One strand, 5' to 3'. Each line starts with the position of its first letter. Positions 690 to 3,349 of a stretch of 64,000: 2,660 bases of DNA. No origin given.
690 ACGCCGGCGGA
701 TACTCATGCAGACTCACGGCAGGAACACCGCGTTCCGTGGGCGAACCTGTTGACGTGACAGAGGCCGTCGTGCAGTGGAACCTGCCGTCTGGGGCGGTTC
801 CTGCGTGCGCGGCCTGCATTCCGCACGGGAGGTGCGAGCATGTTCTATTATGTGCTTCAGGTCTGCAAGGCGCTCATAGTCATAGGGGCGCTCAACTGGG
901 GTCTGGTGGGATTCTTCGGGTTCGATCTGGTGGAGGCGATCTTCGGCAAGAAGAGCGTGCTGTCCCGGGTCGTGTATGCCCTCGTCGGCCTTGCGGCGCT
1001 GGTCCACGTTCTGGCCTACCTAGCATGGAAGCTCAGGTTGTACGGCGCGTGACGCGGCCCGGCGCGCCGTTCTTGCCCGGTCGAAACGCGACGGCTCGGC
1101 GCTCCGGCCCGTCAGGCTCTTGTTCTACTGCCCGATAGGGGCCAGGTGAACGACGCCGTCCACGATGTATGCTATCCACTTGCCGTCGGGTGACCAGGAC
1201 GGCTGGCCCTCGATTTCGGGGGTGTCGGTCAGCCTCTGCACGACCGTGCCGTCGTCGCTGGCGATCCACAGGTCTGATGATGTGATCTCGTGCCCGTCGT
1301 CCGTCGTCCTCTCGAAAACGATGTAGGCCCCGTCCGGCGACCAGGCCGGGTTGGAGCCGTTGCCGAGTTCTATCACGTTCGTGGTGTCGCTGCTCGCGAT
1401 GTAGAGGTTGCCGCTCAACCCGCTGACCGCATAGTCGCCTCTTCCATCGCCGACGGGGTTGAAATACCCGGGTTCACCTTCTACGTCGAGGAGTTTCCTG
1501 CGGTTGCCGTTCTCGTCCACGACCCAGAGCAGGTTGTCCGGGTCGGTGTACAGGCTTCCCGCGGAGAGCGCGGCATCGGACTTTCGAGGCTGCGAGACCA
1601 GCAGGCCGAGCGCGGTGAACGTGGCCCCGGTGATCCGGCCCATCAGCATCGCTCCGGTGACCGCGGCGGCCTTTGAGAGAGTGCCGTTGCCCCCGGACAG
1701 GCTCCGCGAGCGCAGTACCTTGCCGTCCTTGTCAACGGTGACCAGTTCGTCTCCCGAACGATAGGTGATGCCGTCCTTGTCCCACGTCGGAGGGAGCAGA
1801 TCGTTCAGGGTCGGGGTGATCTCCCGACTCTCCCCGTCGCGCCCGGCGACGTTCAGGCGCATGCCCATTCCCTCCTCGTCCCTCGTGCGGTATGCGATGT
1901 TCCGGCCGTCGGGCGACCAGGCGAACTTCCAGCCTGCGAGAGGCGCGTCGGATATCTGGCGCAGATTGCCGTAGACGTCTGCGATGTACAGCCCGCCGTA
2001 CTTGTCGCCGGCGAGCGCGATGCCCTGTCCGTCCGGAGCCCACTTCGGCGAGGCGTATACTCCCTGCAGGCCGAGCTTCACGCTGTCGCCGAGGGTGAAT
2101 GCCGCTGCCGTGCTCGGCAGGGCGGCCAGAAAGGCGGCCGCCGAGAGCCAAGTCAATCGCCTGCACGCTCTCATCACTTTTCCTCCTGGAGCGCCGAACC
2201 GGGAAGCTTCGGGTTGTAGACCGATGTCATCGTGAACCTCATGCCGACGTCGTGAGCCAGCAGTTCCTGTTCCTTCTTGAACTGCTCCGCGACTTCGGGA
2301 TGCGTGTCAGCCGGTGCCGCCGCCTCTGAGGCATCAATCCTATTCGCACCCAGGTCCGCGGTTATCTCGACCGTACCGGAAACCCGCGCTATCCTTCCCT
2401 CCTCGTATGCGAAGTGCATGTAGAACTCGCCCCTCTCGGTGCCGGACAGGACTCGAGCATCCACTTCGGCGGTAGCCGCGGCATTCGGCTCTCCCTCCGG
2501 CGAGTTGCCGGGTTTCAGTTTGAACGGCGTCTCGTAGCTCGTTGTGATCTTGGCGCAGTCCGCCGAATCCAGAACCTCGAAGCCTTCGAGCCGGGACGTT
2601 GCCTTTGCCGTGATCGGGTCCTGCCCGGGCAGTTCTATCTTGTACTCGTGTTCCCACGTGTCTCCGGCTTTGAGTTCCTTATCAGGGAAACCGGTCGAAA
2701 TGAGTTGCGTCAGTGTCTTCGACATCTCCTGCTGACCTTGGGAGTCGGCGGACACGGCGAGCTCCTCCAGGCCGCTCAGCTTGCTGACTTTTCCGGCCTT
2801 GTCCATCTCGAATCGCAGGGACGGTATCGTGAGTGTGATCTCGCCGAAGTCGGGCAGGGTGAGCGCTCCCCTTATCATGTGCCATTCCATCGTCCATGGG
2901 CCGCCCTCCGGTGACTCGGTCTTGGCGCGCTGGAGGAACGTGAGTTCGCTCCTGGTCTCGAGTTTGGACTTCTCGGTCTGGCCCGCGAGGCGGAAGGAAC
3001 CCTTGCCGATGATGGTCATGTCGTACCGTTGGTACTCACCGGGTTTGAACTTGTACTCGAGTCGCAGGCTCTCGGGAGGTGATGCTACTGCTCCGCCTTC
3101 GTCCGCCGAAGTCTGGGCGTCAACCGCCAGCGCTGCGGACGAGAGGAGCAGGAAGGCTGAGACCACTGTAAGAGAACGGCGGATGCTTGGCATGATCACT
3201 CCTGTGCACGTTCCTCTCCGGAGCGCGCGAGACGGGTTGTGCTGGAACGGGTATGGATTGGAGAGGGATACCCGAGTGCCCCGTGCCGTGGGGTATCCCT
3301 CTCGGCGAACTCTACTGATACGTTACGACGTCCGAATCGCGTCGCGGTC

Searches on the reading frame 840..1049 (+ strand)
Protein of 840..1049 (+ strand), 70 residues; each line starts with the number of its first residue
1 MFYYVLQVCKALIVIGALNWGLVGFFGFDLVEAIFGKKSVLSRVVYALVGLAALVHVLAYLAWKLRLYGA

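Call 27: find_encoding_contigs(protein=window:840-1049:+, flank=10000, max_places=6)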
Protein window:840-1049:+ (70 aa): 7 contigs read that carry it; 6 places shown.
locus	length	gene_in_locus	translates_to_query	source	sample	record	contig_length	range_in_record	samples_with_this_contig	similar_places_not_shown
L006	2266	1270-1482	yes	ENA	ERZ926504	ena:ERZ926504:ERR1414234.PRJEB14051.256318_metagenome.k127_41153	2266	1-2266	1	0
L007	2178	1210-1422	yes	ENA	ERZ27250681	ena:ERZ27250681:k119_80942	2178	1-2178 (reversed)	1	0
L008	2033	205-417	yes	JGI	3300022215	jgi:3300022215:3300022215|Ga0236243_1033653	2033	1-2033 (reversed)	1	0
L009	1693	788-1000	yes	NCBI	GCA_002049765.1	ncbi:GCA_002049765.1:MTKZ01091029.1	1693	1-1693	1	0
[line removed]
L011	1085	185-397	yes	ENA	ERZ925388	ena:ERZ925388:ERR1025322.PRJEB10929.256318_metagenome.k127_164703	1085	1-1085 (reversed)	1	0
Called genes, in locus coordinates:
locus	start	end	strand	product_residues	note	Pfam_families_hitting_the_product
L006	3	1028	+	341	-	?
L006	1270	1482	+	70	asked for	PF04070:DUF378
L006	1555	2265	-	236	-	?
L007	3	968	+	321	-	?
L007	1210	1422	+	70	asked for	PF04070:DUF378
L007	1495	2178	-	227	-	?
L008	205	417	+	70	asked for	PF04070:DUF378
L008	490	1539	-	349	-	PF00930:DPPIV_N (faint), PF26550:Tricorn_2nd (weak), PF26549:Tricorn_N, PF07676:PD40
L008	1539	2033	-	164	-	?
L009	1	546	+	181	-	?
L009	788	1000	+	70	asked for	PF04070:DUF378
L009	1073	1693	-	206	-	?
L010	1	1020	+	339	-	?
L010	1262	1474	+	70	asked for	PF04070:DUF378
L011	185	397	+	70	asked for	PF04070:DUF378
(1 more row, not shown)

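Call 55: find_encoding_contigs(protein=window:840-1049:+, flank=3000, max_places=10)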
Protein window:840-1049:+ (70 aa): 7 contigs read that carry it; 7 places shown.
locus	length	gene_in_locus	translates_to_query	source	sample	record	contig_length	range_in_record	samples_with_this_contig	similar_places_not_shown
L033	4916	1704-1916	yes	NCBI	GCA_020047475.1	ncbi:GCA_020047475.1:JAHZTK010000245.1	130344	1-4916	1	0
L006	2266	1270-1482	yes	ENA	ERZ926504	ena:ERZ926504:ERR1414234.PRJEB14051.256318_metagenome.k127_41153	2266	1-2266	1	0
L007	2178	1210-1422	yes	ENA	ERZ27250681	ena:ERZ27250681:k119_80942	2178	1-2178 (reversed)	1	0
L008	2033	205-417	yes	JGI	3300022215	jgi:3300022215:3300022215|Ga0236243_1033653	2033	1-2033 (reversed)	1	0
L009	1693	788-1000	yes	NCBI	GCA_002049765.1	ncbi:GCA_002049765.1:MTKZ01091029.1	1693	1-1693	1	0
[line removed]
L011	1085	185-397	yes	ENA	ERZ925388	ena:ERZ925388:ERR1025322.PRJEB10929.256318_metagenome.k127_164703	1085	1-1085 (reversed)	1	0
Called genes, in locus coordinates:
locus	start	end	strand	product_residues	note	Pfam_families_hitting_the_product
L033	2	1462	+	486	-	?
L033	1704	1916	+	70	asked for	PF04070:DUF378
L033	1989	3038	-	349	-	PF00930:DPPIV_N (faint), PF26550:Tricorn_2nd (weak), PF26549:Tricorn_N, PF07676:PD40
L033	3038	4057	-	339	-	PF19777:DUF6263 (faint)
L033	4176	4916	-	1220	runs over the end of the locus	PF01520:Amidase_3, PF16158:N_BRCA1_IG (weak), PF13620:CarboxypepD_reg, PF13715:CarbopepD_reg_2, PF00041:fn3 (weak)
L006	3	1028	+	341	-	?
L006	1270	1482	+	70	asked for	PF04070:DUF378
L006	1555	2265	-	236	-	?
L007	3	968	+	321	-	?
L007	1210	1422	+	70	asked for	PF04070:DUF378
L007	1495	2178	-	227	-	?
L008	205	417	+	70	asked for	PF04070:DUF378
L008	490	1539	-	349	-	PF00930:DPPIV_N (faint), PF26550:Tricorn_2nd (weak), PF26549:Tricorn_N, PF07676:PD40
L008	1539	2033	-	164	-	?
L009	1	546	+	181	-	?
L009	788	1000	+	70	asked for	PF04070:DUF378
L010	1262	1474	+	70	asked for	PF04070:DUF378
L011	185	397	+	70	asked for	PF04070:DUF378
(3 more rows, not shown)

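Call 59: search_protein_families(library=ncbifam, proteins=[L033:2-1459:+], max_evalue=1)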
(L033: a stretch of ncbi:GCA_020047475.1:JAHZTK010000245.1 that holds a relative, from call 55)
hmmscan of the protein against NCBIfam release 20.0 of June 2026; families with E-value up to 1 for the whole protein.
L033:2-1459:+ (486 aa): 5 families
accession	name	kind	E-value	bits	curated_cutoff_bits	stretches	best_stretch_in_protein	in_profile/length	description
NF045522.1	MXAN_2561_fam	equivalog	0.0022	17.5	150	1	180-273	160-245/304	MXAN_2561 family MXYO-CTERM-anchored protein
TIGR00156.1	TIGR00156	subfamily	0.038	14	108.15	1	282-321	36-76/128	YgiW/YdeI family stress tolerance OB fold protein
NF047446.1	barrel_OmpL47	domain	0.053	14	40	1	118-175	11-61/68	OmpL47-type beta-barrel domain-containing protein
NF033674.1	stress_OB_fold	domain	0.062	13.5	35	1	266-320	15-59/111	NirD/YgiW/YdeI family stress tolerance protein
NF007471.0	PRK10053.1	equivalog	0.087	12.6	179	1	288-329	47-86/130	YdeI family stress tolerance OB fold protein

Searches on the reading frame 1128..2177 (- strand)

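Call 53: search_protein_families(library=pfam, proteins=[window:1128-2177:-], max_evalue=0.001)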
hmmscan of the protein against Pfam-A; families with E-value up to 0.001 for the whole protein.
window:1128-2177:- (350 aa): 2 families
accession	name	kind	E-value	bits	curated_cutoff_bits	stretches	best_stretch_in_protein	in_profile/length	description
PF07676.18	PD40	-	9.3e-21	73.7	20.9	2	314-340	2-28/38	WD40-like Beta Propeller Repeat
PF00930.27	DPPIV_N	-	5e-06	25.9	22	0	270-293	98-122/354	Dipeptidyl peptidase IV (DPP IV) N-terminal region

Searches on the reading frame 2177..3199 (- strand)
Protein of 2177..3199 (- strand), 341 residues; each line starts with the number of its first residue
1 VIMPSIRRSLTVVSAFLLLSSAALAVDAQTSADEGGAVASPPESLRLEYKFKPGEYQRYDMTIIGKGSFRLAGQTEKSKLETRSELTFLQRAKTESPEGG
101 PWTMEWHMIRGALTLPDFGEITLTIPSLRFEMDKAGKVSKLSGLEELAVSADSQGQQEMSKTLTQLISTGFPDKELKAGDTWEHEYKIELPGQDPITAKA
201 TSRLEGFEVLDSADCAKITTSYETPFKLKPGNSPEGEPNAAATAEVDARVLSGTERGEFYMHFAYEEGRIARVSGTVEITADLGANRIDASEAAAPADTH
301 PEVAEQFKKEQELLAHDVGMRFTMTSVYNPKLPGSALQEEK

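Call 53: search_protein_families(library=pfam, proteins=[window:2177-3199:-], max_evalue=0.001)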
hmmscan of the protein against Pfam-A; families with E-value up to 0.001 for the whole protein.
window:2177-3199:- (341 aa): 1 family
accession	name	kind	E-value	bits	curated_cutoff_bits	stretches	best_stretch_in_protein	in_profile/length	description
PF19777.4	DUF6263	-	4.5e-07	30.2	26.7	0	153-205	95-144/196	Family of unknown function (DUF6263)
